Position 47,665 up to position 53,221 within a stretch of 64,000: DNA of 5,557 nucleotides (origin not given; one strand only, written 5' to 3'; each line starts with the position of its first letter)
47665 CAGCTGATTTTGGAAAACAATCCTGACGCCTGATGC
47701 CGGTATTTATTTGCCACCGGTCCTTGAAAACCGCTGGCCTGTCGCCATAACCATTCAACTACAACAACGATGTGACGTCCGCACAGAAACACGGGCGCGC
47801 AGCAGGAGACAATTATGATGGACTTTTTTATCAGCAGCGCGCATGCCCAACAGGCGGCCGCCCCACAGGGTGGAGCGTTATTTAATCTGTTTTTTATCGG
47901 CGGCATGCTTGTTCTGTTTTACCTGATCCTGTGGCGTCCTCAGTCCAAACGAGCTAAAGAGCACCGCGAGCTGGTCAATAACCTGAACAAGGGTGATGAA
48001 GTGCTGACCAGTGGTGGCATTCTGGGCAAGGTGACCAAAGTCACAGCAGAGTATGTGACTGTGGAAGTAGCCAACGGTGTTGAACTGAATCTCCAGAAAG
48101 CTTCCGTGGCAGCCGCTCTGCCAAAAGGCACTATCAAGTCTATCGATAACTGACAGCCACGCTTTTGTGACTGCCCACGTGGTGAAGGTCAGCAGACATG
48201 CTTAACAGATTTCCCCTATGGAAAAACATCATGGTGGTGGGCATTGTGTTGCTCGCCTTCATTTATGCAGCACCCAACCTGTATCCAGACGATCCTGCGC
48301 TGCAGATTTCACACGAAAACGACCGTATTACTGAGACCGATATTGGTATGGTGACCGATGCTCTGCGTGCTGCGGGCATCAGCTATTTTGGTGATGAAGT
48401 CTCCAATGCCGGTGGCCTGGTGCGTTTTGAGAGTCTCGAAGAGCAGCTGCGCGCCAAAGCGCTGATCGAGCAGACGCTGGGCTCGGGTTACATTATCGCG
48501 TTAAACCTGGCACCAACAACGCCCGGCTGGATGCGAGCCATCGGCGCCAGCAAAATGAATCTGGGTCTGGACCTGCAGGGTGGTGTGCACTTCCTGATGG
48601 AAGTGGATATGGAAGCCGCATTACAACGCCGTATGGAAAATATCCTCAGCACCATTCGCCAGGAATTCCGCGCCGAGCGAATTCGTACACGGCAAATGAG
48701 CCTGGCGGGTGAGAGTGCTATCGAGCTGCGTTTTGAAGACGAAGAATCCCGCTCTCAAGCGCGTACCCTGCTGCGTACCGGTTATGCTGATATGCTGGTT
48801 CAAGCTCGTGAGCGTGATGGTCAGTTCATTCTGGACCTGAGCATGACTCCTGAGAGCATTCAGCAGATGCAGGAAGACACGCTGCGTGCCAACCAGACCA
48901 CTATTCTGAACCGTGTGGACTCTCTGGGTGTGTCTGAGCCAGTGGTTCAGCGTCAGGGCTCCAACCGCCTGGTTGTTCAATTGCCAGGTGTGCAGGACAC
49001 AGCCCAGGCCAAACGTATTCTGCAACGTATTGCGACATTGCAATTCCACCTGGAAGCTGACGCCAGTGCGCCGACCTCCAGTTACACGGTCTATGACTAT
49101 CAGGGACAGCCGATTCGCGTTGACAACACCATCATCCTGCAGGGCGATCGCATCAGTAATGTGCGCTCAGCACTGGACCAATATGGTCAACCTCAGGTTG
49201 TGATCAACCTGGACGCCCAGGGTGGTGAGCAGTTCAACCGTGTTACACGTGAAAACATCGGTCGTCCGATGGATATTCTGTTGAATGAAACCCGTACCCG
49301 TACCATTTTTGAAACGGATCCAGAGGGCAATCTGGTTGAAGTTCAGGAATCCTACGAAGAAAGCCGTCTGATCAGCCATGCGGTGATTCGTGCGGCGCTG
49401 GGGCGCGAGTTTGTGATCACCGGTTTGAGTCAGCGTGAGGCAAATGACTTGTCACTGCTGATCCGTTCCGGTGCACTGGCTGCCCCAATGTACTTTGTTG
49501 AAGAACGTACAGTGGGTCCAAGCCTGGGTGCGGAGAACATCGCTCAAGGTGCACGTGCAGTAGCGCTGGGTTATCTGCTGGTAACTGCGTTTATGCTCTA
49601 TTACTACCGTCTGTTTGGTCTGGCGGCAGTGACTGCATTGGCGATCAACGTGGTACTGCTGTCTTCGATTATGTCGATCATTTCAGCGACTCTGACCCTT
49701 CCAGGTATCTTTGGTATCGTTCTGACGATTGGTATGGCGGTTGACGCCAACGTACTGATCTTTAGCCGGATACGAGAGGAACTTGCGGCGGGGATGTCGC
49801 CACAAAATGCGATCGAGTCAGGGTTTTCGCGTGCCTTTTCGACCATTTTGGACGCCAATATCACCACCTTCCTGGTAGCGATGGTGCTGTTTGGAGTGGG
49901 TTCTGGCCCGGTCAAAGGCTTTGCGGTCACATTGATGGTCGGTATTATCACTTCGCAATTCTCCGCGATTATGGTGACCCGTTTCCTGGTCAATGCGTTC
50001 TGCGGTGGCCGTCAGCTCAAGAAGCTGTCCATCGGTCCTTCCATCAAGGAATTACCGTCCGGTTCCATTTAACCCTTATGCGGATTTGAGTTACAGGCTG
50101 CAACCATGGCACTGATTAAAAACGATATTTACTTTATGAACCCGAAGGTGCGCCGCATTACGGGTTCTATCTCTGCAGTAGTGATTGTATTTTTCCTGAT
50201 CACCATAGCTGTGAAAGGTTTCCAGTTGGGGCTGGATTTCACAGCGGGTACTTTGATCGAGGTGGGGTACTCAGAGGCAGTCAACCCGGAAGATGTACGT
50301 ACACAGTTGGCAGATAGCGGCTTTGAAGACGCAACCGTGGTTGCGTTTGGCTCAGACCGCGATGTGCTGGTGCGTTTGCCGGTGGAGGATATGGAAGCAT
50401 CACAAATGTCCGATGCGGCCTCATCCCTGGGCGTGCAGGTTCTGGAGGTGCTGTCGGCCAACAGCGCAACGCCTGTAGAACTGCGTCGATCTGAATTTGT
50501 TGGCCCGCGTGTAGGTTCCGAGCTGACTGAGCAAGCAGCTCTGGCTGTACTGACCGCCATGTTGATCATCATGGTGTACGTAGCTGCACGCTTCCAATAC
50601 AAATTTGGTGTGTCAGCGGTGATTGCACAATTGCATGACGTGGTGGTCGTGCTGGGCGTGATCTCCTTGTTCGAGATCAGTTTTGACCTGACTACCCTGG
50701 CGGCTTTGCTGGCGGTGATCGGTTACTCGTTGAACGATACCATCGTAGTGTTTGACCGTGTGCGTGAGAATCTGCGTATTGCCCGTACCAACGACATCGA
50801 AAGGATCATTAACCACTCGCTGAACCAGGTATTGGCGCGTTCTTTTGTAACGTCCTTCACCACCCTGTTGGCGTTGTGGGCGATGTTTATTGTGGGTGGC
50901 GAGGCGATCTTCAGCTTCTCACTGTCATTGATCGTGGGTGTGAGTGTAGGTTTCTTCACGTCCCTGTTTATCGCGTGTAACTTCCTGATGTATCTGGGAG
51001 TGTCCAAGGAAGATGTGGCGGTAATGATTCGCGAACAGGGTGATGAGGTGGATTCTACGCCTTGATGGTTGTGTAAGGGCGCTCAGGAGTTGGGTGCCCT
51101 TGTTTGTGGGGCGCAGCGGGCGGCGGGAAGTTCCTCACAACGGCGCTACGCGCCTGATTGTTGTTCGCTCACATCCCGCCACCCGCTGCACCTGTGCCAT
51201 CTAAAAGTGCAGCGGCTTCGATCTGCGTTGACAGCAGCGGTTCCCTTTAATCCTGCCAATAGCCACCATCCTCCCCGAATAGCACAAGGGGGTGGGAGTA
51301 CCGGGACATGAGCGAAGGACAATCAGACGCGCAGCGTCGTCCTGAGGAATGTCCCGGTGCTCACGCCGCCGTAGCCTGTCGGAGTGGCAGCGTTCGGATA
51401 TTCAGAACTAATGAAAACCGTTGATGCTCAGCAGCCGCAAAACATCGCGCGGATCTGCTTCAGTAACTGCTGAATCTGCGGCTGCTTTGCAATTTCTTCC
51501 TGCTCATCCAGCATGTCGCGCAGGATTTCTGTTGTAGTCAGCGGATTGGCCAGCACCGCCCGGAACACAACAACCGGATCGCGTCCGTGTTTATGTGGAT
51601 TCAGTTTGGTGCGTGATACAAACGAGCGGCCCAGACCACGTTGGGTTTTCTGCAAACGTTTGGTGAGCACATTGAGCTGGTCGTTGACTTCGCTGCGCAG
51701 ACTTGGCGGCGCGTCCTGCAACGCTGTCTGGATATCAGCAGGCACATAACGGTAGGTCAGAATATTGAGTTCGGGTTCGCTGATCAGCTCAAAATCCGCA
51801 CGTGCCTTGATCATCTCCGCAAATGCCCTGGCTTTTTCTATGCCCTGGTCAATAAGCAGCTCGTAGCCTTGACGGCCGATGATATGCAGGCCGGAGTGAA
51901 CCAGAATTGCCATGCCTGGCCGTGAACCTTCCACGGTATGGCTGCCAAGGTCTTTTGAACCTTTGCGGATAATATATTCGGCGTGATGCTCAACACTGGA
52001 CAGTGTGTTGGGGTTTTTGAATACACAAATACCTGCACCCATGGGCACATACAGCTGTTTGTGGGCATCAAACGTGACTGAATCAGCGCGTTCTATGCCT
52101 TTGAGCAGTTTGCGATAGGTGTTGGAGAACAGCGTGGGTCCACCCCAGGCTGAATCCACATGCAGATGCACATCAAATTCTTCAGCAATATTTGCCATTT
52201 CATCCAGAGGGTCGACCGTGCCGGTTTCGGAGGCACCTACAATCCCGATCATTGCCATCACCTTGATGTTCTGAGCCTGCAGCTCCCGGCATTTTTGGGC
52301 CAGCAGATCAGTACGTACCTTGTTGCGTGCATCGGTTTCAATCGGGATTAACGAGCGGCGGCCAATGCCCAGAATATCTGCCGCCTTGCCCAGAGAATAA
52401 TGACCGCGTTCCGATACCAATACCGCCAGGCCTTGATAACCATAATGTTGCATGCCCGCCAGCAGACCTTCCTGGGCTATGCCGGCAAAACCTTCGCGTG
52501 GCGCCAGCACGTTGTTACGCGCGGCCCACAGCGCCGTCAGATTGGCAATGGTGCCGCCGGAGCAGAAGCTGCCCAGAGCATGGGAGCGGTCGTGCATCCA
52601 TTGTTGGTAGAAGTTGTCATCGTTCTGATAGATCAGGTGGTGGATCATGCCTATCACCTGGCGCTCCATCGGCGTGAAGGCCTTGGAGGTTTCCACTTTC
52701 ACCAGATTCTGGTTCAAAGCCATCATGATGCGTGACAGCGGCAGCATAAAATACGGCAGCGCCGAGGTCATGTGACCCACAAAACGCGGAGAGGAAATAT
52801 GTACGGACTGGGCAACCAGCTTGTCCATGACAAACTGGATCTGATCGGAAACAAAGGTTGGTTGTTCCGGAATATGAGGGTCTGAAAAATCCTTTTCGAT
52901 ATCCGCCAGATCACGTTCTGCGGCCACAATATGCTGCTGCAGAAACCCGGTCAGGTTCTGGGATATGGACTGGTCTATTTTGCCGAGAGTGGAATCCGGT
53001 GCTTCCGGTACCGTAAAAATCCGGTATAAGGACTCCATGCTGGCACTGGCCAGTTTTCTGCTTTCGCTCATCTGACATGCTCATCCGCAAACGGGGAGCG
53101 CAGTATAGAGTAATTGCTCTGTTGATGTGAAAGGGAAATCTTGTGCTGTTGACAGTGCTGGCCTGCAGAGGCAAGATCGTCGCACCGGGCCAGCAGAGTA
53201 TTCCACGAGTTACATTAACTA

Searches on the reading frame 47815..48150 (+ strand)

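Call 6: search_protein_families(library=pfam, proteins=[window:47815-48150:+])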
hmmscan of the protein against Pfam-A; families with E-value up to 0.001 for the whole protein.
window:47815-48150:+ (112 aa): 1 family
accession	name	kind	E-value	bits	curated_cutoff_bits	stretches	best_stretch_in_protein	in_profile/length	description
PF02699.20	YajC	-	6.6e-27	93.7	28.2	1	25-99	3-77/78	Preprotein translocase subunit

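Call 7: search_protein_families(library=ncbifam, proteins=[window:47815-48150:+])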
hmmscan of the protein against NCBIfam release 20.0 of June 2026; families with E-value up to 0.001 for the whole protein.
window:47815-48150:+ (112 aa): 2 families
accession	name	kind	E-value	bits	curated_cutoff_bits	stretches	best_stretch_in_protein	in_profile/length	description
TIGR00739.1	yajC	equivalog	4.7e-24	84.3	44.2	1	22-102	3-83/84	preprotein translocase subunit YajC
NF005100.0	PRK06531.1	equivalog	4.9e-10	39.3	129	1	25-107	6-88/121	preprotein translocase subunit YajC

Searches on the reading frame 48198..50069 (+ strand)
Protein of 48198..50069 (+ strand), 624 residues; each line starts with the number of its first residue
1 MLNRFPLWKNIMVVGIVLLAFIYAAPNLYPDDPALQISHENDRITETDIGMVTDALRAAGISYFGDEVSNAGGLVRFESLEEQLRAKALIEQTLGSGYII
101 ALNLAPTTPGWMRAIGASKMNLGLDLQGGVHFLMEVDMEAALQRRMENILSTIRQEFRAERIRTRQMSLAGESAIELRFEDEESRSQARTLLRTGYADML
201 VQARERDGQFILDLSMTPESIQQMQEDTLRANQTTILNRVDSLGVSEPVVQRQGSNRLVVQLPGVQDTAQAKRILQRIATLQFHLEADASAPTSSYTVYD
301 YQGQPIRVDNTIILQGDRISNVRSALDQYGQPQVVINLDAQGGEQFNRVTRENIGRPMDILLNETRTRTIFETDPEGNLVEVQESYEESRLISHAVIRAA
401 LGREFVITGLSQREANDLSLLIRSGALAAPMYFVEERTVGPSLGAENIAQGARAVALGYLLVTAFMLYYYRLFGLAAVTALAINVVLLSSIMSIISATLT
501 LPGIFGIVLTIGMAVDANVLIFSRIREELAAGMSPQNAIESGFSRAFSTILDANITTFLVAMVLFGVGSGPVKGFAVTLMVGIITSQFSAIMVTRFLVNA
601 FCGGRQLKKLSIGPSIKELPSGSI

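Call 6: search_protein_families(library=pfam, proteins=[window:48198-50069:+])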
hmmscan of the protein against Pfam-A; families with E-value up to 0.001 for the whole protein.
window:48198-50069:+ (624 aa): 6 families
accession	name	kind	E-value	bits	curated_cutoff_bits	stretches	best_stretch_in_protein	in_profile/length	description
PF13721.11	SecD-TM1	-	1.1e-32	113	30.5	1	2-102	1-103/103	SecD export protein N-terminal TM region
PF22599.2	SecDF_P1_head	-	8.6e-29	100.2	27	1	300-429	8-114/114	SecDF, P1 head subdomain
PF21760.3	SecD_1st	-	3e-24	84.7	27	1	231-287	3-59/60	Protein translocase subunit SecDF, P1 domain, N-terminal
PF02355.23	SecD_SecF_C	-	5.6e-19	68.7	20.5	1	434-598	16-183/189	Protein export membrane protein SecD/SecF, C-terminal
PF07549.19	Sec_GG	-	5.3e-07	29.4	20.3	1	114-139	2-27/28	SecD/SecF GG Motif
PF03176.21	MMPL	-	2.2e-06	27.3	20.5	1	474-592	178-293/333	MMPL family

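Call 7: search_protein_families(library=ncbifam, proteins=[window:48198-50069:+])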
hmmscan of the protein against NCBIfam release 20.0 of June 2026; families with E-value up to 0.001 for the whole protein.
window:48198-50069:+ (624 aa): 28 families (the best 25 are shown)
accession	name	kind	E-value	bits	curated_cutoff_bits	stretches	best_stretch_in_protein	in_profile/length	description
NF009545.0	PRK12933.1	equivalog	6.8e-150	500.4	728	1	2-605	10-597/604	protein translocase subunit SecD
TIGR01129.1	secD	equivalog_domain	1.2e-125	419.7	244.4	1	122-598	1-397/397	protein translocase subunit SecD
NF009583.0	PRK13024.1-3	subfamily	3.5e-118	395.7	721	1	99-616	20-446/755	protein translocase subunit SecDF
NF011315.0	PRK14726.1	equivalog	2.7e-102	343.4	1249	2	390-612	311-535/855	protein translocase subunit SecDF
NF009585.0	PRK13024.1-5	equivalog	7.9e-89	298.9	1037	3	407-602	452-648/993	protein translocase subunit SecDF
TIGR00916.1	2A0604s01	subfamily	1.7e-68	230.7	148.6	1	338-591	1-231/231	SecD/SecF family protein translocase subunit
NF009581.0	PRK13024.1-1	equivalog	6.7e-63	213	1058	1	221-609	54-418/752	protein translocase subunit SecDF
NF009584.0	PRK13024.1-4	equivalog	7.2e-56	189.9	1171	1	222-601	55-412/759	protein translocase subunit SecDF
NF009580.0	PRK13023.1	equivalog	6.5e-53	180.1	1153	1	212-602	66-448/775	protein translocase subunit SecDF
NF009540.0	PRK12911.1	equivalog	5.2e-46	156.6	1878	1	391-598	850-1058/1403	bifunctional preprotein translocase subunit SecD/SecF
NF009582.0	PRK13024.1-2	equivalog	3.7e-30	104.6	723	1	389-599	273-485/859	protein translocase subunit SecDF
TIGR00966.2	transloc_SecF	equivalog_domain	1e-24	87.5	160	1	377-598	50-276/279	protein translocase subunit SecF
NF006218.0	PRK08343.1-4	subfamily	2.4e-24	85.9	383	1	222-586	49-373/392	preprotein translocase subunit SecD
NF006216.0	PRK08343.1-2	equivalog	7.6e-19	67.9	519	1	412-595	309-491/506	preprotein translocase subunit SecD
NF046001.1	SecDF_plasm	equivalog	2e-18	65.8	500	1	452-599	354-501/878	protein translocase subunit SecDF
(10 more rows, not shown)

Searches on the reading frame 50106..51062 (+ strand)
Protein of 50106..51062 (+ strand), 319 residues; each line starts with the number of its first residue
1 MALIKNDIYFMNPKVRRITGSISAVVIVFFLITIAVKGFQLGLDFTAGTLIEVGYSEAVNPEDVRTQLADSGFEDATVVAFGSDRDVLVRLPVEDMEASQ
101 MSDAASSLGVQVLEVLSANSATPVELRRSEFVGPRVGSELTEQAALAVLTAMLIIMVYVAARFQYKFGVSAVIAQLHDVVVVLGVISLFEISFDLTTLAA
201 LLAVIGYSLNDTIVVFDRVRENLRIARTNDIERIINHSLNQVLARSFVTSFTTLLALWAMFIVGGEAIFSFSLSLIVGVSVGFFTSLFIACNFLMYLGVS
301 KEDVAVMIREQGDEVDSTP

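Call 35: search_protein_families(library=pfam, max_evalue=0.00001, proteins=[window:50106-51062:+])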
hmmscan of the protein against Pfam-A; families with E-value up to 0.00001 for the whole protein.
window:50106-51062:+ (319 aa): 2 families
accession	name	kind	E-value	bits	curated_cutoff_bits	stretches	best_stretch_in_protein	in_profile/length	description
PF02355.23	SecD_SecF_C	-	6.3e-61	205.5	20.5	1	118-298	7-187/189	Protein export membrane protein SecD/SecF, C-terminal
PF07549.19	Sec_GG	-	1.2e-07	31.5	20.3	1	34-59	3-28/28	SecD/SecF GG Motif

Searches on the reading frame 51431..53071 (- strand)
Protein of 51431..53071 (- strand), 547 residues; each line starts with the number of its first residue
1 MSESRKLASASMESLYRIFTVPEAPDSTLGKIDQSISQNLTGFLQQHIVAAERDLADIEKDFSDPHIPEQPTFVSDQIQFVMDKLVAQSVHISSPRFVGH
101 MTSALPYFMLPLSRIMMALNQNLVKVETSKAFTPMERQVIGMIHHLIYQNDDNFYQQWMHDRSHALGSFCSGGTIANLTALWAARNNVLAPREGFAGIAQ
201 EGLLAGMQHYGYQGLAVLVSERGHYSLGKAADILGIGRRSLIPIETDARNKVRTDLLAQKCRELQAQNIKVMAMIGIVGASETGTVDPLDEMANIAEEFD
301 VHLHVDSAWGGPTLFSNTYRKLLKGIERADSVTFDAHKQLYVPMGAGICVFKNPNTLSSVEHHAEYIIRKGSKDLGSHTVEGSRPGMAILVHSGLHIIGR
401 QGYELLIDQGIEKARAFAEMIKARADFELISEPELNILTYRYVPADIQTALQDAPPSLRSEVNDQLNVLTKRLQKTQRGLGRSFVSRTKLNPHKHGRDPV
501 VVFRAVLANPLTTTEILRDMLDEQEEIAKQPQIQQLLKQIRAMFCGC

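Call 35: search_protein_families(library=pfam, max_evalue=0.00001, proteins=[window:51431-53071:-])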
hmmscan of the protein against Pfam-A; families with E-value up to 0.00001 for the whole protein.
window:51431-53071:- (547 aa): 3 families
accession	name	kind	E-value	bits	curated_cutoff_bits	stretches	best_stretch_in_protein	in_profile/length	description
PF00282.25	Pyridoxal_deC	-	1.7e-46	159.1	27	1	64-442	9-374/375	Pyridoxal-dependent decarboxylase conserved domain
PF01212.27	Beta_elim_lyase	-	2.7e-07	30.6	27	1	207-406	65-215/288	Beta-eliminating lyase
PF05889.19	SepSecS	-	3.5e-06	26.4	21.1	1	228-366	115-252/389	O-phosphoseryl-tRNA(Sec) selenium transferase, SepSecS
